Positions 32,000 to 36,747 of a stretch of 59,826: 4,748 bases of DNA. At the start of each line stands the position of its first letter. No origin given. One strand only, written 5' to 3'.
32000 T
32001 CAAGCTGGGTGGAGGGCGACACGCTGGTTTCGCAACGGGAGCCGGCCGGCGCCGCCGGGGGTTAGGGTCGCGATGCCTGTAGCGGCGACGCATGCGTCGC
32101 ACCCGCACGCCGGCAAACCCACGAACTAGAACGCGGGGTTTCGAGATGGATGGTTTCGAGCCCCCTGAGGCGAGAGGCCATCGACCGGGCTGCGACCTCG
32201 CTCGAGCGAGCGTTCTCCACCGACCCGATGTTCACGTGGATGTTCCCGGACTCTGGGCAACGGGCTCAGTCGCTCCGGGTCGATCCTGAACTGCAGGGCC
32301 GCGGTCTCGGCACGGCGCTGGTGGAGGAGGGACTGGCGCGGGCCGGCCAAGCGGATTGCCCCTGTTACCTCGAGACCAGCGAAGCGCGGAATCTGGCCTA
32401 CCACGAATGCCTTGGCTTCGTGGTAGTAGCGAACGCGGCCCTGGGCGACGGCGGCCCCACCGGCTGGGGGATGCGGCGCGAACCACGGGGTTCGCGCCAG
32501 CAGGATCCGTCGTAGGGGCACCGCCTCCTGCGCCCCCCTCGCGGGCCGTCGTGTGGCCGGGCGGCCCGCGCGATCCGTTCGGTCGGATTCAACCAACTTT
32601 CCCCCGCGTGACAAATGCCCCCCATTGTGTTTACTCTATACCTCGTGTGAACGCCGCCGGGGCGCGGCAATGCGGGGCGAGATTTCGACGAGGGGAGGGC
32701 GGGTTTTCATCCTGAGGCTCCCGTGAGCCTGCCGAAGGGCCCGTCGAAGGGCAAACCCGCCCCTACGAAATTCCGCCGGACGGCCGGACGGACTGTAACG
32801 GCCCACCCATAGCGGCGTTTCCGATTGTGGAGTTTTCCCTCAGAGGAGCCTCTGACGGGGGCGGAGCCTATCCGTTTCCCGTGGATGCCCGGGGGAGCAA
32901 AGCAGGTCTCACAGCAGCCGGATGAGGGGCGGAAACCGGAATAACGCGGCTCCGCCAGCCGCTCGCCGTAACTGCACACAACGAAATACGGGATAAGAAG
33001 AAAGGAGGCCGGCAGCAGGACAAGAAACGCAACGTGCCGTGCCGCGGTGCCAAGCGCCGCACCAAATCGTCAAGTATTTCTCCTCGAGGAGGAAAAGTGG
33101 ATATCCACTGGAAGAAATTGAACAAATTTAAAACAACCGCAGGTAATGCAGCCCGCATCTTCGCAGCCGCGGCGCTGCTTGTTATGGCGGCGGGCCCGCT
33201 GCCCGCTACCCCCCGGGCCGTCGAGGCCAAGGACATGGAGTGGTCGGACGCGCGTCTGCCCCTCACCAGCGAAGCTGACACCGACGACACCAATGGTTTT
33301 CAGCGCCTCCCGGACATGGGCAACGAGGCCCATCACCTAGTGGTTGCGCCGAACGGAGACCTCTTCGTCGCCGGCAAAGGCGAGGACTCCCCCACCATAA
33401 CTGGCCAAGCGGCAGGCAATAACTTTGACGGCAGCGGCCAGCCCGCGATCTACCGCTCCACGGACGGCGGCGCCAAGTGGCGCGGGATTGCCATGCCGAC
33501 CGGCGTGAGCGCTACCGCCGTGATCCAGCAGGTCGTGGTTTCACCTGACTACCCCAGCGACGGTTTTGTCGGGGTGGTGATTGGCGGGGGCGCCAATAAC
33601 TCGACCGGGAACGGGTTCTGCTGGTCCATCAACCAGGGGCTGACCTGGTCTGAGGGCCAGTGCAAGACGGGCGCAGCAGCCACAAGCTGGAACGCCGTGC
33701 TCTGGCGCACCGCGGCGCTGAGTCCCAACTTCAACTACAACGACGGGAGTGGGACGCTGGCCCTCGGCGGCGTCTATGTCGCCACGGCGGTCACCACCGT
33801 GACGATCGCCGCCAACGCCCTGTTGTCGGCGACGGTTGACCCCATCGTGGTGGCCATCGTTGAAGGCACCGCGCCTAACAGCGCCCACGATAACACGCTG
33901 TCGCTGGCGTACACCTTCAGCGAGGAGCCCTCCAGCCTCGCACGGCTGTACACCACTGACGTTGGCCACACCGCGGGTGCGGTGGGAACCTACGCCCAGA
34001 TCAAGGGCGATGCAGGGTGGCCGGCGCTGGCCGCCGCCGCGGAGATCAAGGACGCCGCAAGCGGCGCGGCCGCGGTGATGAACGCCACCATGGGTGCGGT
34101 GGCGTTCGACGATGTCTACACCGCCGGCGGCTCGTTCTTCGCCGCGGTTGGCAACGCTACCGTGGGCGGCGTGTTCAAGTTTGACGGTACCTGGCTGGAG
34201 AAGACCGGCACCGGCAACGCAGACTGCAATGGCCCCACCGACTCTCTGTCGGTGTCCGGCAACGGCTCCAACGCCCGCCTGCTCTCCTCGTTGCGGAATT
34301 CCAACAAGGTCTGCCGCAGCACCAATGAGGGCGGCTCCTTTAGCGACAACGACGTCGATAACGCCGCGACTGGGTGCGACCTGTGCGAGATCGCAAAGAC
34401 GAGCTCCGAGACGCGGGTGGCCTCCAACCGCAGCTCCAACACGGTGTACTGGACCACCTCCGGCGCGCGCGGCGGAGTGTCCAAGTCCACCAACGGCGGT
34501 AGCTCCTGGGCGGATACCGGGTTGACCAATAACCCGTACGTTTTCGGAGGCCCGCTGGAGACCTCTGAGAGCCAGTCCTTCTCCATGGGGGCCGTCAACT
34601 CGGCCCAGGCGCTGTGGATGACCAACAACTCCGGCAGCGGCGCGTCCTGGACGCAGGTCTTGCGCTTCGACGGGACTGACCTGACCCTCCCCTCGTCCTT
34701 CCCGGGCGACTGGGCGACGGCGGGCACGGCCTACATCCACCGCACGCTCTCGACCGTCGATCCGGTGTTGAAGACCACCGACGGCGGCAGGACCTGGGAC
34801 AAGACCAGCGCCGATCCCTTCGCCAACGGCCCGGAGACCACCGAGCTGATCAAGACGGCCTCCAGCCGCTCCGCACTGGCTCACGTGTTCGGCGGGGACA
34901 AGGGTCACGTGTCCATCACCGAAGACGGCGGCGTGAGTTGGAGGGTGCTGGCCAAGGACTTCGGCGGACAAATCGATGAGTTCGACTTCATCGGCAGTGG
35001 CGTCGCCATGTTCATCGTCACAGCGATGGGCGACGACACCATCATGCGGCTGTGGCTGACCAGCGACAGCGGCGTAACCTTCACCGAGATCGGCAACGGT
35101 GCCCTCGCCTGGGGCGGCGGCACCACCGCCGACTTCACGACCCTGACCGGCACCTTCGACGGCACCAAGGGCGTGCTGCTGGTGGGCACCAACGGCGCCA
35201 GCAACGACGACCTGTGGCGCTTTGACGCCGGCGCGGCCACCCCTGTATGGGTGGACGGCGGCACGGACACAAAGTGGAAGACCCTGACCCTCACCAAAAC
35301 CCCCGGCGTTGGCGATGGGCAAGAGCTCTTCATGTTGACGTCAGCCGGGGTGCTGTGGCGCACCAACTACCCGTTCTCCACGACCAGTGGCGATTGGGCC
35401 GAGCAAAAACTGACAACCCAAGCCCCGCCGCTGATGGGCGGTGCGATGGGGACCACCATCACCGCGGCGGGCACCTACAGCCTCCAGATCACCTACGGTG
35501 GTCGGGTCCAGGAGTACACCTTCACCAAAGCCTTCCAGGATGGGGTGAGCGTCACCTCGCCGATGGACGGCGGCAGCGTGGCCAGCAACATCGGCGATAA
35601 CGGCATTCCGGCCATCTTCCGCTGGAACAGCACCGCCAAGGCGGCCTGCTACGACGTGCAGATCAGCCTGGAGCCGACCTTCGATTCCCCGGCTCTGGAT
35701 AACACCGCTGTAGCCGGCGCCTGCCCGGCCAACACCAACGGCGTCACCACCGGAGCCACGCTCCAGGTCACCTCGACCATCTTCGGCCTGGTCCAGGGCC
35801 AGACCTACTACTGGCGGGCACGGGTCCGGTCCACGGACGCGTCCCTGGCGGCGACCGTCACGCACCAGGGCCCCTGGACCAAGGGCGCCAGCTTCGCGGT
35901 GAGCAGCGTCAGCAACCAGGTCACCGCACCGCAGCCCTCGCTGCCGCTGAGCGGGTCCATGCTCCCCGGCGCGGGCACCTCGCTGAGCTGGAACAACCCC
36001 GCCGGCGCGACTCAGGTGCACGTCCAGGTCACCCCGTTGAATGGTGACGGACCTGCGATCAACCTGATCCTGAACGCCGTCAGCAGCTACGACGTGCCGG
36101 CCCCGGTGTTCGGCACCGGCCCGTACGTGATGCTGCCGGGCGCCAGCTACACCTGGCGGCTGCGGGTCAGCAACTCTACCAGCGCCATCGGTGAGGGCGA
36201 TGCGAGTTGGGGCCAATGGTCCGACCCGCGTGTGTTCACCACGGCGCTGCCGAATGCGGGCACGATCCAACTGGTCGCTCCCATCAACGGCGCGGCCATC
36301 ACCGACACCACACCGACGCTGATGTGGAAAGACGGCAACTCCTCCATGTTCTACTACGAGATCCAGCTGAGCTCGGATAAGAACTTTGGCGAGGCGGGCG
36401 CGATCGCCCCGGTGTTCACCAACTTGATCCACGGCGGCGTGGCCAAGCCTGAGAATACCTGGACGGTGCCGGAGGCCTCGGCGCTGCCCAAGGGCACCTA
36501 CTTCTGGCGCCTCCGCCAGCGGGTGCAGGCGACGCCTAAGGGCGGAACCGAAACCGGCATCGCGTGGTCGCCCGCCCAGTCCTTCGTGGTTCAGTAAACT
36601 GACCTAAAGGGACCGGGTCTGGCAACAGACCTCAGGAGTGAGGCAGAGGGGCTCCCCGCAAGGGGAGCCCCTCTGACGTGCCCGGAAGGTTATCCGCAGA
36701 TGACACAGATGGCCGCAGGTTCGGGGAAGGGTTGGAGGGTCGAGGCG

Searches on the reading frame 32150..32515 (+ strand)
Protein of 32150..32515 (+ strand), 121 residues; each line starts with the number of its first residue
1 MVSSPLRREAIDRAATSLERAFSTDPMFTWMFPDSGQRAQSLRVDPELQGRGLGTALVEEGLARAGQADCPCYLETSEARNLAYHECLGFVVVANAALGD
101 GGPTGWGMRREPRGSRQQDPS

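Call 40: search_protein_families(library=pfam, proteins=[window:32150-32515:+], max_evalue=0.001)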
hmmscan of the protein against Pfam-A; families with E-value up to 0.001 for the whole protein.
window:32150-32515:+ (121 aa): 2 families
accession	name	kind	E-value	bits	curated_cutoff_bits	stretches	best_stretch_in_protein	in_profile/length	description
PF00583.31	Acetyltransf_1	-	2.9e-07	31.2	20.7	1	41-90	64-116/116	Acetyltransferase (GNAT) family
PF13508.13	Acetyltransf_7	-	2.2e-06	28.4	27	1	37-91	30-83/84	Acetyltransferase (GNAT) domain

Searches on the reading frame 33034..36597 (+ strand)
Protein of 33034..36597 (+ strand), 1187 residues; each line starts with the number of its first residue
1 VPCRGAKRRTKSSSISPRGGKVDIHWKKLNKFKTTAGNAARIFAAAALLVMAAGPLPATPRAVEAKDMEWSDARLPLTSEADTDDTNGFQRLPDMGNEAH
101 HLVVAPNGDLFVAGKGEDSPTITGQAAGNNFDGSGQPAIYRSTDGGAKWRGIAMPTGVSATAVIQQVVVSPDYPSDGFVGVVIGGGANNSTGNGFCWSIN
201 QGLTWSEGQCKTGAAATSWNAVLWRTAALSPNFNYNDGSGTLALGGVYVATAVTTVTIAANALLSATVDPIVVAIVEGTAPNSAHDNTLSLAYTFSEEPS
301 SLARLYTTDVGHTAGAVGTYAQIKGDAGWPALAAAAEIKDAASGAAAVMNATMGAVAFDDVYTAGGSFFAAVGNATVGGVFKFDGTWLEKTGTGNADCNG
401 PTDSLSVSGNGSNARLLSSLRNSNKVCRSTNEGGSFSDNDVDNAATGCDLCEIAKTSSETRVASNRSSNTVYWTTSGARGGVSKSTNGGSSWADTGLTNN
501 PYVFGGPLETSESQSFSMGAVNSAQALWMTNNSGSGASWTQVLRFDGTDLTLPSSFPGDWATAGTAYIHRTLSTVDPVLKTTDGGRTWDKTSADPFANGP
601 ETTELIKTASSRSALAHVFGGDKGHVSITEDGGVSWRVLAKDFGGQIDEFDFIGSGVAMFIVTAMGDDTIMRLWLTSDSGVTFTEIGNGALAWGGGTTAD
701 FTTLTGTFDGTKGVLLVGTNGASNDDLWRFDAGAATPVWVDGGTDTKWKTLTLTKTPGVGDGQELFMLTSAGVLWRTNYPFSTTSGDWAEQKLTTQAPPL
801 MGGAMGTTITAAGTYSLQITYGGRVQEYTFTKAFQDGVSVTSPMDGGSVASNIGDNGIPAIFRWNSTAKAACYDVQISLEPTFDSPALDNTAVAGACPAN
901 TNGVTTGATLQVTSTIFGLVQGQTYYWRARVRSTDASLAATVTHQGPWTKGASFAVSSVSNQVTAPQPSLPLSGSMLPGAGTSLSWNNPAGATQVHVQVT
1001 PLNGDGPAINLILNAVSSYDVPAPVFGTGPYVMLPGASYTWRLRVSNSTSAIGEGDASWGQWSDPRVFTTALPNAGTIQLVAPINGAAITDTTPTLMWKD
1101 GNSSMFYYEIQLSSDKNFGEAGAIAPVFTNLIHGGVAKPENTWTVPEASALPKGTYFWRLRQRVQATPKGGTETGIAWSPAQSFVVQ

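Call 40: search_protein_families(library=pfam, proteins=[window:33034-36597:+], max_evalue=0.001)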
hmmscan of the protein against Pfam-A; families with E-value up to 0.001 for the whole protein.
window:33034-36597:+ (1187 aa): 2 families
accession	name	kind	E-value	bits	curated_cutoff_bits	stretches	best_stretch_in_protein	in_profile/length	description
PF15902.12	Sortilin-Vps10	-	4.8e-07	29.4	33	0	578-688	3-114/446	Sortilin, neurotensin receptor 3,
PF25788.1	Ig_Rha78A_N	-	9e-05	23.1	27.4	0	894-954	51-99/105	Rha78A-like, N-terminal immunoglobulin domain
